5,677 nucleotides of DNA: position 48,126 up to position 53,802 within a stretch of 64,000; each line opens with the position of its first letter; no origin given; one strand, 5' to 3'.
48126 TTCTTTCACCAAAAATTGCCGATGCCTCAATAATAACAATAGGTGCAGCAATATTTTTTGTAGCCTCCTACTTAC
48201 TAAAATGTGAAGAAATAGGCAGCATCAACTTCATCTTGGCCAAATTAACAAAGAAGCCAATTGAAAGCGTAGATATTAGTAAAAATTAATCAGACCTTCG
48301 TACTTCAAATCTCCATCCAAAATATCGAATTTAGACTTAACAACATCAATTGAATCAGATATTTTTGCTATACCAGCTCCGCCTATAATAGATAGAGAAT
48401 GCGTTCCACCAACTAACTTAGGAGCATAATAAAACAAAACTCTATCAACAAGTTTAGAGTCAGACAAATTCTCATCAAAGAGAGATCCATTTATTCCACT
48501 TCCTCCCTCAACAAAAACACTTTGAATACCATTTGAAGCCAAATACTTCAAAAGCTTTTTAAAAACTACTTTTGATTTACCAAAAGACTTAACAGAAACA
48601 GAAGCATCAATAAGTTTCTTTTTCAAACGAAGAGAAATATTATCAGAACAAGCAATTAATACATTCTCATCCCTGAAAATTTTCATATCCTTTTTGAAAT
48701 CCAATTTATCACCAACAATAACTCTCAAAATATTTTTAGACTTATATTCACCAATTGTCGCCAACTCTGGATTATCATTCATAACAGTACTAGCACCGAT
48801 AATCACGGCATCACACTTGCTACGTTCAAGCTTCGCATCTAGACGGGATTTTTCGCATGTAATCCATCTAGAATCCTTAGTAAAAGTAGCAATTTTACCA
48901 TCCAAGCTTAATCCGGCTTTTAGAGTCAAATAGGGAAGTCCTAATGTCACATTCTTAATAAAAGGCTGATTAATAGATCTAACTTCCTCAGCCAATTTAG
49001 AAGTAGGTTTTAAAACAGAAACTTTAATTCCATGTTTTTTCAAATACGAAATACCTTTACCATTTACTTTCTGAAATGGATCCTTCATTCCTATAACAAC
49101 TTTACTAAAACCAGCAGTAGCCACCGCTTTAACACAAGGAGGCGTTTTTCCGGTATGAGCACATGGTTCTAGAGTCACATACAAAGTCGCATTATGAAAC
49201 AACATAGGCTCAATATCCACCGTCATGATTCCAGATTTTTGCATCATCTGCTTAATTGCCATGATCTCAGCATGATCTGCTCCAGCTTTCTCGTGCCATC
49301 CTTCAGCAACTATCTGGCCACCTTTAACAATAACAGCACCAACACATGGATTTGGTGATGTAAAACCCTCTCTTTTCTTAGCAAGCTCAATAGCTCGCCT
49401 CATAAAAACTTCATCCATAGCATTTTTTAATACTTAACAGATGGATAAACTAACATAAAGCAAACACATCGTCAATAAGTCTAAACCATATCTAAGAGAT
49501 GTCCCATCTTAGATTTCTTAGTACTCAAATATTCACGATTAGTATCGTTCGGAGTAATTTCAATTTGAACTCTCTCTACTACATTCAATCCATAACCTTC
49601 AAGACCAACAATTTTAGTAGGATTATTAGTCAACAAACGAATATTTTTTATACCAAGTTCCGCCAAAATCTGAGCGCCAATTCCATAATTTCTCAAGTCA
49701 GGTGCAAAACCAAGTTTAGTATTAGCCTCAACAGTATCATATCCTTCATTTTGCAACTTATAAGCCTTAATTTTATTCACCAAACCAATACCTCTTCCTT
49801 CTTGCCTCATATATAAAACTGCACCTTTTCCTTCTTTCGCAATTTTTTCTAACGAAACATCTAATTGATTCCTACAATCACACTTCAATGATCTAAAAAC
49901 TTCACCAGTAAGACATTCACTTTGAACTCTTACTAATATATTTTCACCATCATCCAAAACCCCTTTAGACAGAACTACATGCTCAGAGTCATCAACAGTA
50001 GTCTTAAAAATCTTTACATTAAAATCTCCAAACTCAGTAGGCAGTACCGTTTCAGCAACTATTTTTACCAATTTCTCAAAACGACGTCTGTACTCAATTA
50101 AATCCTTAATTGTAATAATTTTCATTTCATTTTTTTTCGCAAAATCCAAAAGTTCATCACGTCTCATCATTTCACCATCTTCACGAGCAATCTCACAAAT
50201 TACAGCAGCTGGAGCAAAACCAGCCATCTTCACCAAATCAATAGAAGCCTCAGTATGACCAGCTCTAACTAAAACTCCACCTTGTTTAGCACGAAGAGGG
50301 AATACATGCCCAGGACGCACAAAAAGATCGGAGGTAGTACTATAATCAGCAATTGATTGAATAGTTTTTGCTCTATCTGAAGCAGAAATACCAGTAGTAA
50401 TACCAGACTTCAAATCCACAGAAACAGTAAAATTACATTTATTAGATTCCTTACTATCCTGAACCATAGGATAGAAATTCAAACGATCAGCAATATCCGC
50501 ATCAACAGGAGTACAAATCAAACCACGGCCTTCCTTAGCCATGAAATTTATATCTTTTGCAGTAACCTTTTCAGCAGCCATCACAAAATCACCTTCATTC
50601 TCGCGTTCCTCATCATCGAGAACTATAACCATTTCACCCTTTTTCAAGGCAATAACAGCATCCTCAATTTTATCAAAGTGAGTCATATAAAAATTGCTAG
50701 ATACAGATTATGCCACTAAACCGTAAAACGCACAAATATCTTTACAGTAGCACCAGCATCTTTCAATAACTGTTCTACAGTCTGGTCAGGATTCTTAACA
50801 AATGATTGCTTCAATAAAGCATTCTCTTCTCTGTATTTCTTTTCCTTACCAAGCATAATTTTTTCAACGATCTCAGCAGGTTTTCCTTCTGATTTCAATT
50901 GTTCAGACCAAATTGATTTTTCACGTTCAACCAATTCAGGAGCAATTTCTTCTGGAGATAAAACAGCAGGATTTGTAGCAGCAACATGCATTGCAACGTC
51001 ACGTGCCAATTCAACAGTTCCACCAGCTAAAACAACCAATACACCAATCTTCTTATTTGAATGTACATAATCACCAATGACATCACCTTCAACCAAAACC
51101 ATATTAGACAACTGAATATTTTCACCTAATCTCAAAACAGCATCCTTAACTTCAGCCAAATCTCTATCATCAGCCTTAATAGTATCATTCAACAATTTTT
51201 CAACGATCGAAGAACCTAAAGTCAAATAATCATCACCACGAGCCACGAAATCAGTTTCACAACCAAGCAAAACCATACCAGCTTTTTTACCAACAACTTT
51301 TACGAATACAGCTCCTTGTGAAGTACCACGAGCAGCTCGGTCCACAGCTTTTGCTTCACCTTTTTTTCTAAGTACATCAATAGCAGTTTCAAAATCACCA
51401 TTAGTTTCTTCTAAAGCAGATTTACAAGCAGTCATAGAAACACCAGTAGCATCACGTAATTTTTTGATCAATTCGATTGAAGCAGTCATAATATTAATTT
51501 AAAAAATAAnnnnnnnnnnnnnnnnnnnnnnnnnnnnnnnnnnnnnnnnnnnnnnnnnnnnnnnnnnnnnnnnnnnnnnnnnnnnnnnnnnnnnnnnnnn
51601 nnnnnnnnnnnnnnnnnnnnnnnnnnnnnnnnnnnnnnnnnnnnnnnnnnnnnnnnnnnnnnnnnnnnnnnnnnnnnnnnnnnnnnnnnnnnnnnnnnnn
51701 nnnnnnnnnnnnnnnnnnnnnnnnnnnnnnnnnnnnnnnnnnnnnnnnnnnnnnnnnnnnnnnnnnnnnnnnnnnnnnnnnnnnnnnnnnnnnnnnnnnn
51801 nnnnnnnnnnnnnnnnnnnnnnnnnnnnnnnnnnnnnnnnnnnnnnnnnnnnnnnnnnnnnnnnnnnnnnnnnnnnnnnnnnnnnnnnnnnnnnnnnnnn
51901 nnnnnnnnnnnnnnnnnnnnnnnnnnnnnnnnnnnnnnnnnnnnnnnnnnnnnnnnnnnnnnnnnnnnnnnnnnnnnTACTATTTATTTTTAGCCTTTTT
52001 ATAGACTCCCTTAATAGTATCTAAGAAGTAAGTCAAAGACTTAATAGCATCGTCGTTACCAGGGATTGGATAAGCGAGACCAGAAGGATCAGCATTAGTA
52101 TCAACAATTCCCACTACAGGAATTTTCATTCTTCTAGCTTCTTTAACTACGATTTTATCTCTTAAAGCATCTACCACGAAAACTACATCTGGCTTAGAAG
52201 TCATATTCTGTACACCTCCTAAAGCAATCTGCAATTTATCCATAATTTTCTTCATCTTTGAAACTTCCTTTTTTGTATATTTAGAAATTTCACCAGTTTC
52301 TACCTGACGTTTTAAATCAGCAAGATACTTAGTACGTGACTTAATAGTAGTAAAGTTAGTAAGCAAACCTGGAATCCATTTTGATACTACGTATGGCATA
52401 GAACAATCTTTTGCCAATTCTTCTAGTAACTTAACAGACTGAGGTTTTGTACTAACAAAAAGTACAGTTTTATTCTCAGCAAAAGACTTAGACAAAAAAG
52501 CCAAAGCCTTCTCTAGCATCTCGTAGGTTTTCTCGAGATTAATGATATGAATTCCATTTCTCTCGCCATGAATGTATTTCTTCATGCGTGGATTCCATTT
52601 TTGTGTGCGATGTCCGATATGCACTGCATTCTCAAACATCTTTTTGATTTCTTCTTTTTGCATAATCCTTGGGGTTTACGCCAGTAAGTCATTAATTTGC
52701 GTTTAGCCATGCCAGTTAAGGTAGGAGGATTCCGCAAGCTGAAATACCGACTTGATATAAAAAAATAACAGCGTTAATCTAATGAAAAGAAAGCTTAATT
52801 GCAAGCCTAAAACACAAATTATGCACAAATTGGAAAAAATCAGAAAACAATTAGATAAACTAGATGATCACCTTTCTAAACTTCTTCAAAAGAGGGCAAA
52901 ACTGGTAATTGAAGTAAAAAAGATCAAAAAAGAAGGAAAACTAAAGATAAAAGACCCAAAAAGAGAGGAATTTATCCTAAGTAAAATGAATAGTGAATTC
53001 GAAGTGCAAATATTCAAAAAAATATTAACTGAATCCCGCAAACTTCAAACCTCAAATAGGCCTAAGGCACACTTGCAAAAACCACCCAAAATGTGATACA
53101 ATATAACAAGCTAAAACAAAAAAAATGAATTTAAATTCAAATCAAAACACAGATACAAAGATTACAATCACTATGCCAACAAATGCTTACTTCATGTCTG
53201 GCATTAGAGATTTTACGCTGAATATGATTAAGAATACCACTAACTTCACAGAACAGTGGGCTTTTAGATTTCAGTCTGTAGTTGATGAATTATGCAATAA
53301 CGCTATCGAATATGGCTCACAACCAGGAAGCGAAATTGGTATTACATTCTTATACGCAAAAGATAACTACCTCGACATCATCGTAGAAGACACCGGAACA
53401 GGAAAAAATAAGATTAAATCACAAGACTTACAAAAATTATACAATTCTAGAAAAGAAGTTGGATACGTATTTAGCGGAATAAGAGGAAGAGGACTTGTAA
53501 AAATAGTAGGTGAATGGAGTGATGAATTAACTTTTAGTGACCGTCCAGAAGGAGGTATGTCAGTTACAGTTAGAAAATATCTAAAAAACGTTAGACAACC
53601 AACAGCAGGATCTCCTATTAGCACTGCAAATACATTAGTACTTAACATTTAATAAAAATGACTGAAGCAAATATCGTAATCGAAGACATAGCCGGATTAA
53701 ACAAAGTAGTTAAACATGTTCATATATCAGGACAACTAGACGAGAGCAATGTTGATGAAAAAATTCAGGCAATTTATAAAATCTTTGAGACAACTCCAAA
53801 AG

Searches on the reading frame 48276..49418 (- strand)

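Call 58: search_protein_families(library=pfam, proteins=[window:48276-49418:-], max_evalue=0.00001)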
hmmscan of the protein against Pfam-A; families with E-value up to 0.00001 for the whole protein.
window:48276-49418:- (380 aa): 4 families
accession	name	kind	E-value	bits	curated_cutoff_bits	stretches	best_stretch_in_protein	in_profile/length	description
PF01872.23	RibD_C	-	3.2e-38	132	24.1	1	162-352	1-180/197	RibD C-terminal domain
PF00383.29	dCMP_cyt_deam_1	-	1.6e-21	76.5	25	1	2-111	4-102/102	Cytidine and deoxycytidylate deaminase zinc-binding region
PF14437.12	MafB19-deam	-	2.2e-13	50.7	27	1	3-155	4-139/142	MafB19-like deaminase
PF18785.7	Inv-AAD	-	2.9e-12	47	26.5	1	28-138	2-119/129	Invertebrate-AID/APOBEC-deaminase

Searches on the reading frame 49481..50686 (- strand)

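Call 58: search_protein_families(library=pfam, proteins=[window:49481-50686:-], max_evalue=0.00001)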
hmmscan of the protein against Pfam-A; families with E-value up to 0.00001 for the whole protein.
window:49481-50686:- (401 aa): 2 families
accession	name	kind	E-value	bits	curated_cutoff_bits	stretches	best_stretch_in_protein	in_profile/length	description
PF00926.24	DHBP_synthase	-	1e-82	276.7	26.4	1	8-199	1-191/191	3,4-dihydroxy-2-butanone 4-phosphate synthase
PF00925.25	GTP_cyclohydro2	-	1.9e-69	232.9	23.3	1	211-374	4-165/165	GTP cyclohydrolase II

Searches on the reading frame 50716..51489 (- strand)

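Call 58: search_protein_families(library=pfam, proteins=[window:50716-51489:-], max_evalue=0.00001)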
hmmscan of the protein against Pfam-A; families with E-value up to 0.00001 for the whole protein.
window:50716-51489:- (257 aa): 2 families
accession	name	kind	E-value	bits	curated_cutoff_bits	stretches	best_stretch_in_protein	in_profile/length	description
PF00889.24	EF_TS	-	1.4e-53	181.9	27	1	72-257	3-202/204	Elongation factor TS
PF22566.2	UBA_8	-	2.1e-06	27.8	26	1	6-43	5-42/46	UBA-like domain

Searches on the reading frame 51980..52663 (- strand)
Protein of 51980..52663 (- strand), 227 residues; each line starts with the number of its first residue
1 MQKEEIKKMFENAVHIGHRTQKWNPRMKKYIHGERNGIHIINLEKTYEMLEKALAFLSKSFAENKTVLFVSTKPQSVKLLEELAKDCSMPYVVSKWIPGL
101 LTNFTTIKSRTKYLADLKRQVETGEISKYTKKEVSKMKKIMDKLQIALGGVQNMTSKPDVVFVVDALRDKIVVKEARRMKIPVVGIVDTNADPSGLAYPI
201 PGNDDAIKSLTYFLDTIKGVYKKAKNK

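Call 58: search_protein_families(library=pfam, proteins=[window:51980-52663:-], max_evalue=0.00001)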
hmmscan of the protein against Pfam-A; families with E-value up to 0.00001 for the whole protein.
window:51980-52663:- (227 aa): 1 family
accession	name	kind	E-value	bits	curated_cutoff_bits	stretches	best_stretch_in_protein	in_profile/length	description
PF00318.25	Ribosomal_S2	-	3e-80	269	26.1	1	9-218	1-210/216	Ribosomal protein S2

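Call 59: list_cluster_members(proteins=[window:51980-52663:-, window:50716-51489:-, window:23770-25155:+, P0007, P0017, L013:13463-14848:-])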
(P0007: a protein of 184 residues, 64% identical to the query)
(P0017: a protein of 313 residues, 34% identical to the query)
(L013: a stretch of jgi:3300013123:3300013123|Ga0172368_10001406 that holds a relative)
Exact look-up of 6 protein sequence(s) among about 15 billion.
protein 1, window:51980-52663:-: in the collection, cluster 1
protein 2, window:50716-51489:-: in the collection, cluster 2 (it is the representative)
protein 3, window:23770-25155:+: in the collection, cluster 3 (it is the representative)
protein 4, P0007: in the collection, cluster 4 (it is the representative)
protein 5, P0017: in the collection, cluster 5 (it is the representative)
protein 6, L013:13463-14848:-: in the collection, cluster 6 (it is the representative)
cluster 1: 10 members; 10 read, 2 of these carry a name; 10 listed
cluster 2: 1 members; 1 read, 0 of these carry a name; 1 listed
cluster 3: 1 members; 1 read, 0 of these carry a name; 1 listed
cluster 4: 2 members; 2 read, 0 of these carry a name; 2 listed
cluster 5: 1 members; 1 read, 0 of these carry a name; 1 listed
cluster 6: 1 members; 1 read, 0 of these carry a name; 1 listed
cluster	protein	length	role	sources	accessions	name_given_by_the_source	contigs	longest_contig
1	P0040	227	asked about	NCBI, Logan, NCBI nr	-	-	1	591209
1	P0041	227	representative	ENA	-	-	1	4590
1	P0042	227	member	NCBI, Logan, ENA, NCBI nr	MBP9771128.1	30S ribosomal protein S2 [Candidatus Gracilibacteria bacterium]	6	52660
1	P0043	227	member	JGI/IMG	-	small subunit ribosomal protein S2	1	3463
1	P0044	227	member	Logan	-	-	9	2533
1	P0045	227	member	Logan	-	-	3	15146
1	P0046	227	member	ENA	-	-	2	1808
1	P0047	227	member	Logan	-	-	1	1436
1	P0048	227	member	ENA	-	-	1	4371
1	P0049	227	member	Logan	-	-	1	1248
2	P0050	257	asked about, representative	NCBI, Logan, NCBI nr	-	-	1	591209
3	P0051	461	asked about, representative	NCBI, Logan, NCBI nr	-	-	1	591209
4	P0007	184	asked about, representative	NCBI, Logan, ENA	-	-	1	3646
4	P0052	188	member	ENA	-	-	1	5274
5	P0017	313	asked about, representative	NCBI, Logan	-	-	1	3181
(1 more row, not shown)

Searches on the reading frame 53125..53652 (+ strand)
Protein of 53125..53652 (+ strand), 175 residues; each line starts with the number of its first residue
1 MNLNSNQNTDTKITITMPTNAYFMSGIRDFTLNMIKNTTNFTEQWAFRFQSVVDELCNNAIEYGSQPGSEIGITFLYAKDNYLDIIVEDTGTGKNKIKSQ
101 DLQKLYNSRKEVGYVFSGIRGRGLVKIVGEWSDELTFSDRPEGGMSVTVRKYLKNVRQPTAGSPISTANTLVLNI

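Call 58: search_protein_families(library=pfam, proteins=[window:53125-53652:+], max_evalue=0.00001)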
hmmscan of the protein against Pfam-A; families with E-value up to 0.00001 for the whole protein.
window:53125-53652:+ (175 aa): 2 families
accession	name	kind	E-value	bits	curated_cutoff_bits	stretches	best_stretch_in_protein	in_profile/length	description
PF02518.31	HATPase_c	-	2.6e-08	34.7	26.4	1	48-150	5-106/111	Histidine kinase-, DNA gyrase B-, and HSP90-like ATPase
PF13581.12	HATPase_c_2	-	2.8e-07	31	27.4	1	25-151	9-127/127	Histidine kinase-like ATPase domain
